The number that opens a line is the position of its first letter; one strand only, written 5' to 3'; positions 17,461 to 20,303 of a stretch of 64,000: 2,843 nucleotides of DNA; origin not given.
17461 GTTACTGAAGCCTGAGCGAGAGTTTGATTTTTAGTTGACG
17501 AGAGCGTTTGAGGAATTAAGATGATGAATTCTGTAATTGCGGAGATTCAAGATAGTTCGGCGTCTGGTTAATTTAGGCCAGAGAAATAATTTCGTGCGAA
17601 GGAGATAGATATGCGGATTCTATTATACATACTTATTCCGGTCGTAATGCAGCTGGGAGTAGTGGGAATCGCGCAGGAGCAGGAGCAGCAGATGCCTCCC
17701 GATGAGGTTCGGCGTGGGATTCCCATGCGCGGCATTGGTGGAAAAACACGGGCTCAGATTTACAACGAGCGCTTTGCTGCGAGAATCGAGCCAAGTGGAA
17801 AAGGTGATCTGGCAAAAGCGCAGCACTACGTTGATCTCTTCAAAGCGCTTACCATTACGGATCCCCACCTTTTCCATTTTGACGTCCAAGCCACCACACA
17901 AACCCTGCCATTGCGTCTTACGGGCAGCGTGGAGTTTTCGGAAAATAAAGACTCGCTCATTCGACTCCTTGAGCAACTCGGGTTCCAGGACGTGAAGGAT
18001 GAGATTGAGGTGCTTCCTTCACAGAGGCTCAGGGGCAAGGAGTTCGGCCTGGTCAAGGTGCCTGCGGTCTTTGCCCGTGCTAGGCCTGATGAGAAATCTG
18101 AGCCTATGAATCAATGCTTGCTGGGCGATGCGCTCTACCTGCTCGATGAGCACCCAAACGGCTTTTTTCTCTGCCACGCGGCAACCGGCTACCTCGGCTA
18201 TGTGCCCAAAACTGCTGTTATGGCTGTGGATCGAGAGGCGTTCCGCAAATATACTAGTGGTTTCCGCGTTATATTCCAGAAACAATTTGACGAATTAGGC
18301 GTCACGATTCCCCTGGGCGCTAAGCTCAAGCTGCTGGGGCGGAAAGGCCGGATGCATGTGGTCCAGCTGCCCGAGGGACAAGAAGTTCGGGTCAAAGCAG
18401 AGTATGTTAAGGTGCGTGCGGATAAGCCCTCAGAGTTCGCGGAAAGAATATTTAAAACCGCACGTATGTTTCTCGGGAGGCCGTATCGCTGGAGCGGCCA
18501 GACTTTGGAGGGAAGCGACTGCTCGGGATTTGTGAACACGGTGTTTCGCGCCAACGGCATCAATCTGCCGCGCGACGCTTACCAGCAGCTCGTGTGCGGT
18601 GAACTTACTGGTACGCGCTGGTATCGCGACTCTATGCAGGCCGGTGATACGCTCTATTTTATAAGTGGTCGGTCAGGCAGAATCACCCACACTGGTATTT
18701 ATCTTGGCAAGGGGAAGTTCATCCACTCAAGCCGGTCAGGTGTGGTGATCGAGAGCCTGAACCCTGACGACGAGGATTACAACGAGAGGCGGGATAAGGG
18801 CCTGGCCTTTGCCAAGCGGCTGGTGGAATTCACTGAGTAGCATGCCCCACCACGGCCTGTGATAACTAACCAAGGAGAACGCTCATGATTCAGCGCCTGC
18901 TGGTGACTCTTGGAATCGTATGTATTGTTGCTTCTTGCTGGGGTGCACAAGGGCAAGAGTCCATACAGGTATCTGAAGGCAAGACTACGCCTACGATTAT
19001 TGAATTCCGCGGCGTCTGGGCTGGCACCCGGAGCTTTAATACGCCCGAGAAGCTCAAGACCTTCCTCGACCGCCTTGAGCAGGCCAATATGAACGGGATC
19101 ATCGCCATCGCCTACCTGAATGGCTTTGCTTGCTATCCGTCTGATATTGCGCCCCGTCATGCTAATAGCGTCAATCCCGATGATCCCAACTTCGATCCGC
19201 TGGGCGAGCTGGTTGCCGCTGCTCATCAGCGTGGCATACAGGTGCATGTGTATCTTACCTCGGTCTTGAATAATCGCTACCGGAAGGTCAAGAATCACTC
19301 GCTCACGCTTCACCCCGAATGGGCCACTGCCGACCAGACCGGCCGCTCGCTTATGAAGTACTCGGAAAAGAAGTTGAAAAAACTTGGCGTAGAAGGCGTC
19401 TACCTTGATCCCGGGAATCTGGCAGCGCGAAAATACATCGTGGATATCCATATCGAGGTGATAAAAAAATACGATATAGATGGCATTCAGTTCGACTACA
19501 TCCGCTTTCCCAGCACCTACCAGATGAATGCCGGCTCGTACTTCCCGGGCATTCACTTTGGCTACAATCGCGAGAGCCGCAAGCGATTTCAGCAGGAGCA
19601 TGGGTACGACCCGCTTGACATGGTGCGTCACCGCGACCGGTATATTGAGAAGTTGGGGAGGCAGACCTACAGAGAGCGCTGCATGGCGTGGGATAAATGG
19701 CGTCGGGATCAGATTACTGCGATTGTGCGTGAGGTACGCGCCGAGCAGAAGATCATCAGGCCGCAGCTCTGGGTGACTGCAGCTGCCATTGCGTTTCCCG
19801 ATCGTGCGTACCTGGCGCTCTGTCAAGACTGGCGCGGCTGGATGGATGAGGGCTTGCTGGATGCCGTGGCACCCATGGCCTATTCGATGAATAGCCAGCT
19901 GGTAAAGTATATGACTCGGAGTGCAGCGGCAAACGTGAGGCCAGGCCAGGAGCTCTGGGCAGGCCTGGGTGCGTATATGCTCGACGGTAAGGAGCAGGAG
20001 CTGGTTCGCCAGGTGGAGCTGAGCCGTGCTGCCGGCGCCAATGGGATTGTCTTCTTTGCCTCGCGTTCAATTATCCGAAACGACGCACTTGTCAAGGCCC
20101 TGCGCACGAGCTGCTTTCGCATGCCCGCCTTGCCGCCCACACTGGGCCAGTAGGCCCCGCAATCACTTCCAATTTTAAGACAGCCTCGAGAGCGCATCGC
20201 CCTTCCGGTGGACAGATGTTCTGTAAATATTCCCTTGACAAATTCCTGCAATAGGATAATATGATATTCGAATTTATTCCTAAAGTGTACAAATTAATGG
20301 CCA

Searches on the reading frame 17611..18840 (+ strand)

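Call 76: search_protein_families(library=pfam, proteins=[window:17611-18840:+], max_evalue=0.00001)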
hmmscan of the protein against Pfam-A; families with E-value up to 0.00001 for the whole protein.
window:17611-18840:+ (409 aa): 1 family
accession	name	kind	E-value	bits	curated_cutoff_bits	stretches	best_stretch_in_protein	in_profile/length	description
PF00877.26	NLPC_P60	-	1.5e-23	83.2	23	1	289-384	1-92/105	NlpC/P60 family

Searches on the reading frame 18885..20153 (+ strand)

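Call 76: search_protein_families(library=pfam, proteins=[window:18885-20153:+], max_evalue=0.00001)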
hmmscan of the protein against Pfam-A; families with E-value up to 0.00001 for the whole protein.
window:18885-20153:+ (422 aa): 3 families
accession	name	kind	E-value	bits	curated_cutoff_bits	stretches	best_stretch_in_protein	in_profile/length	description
PF02638.21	GHL10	-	1e-36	127.1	27.9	1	40-336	1-265/311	Glycosyl hydrolase-like 10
PF14871.12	GHL6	-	1.1e-12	48.7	35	1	58-204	3-131/132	Hypothetical glycosyl hydrolase 6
PF13200.12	DUF4015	-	9e-09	35.3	27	1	44-214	2-154/313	Putative glycosyl hydrolase domain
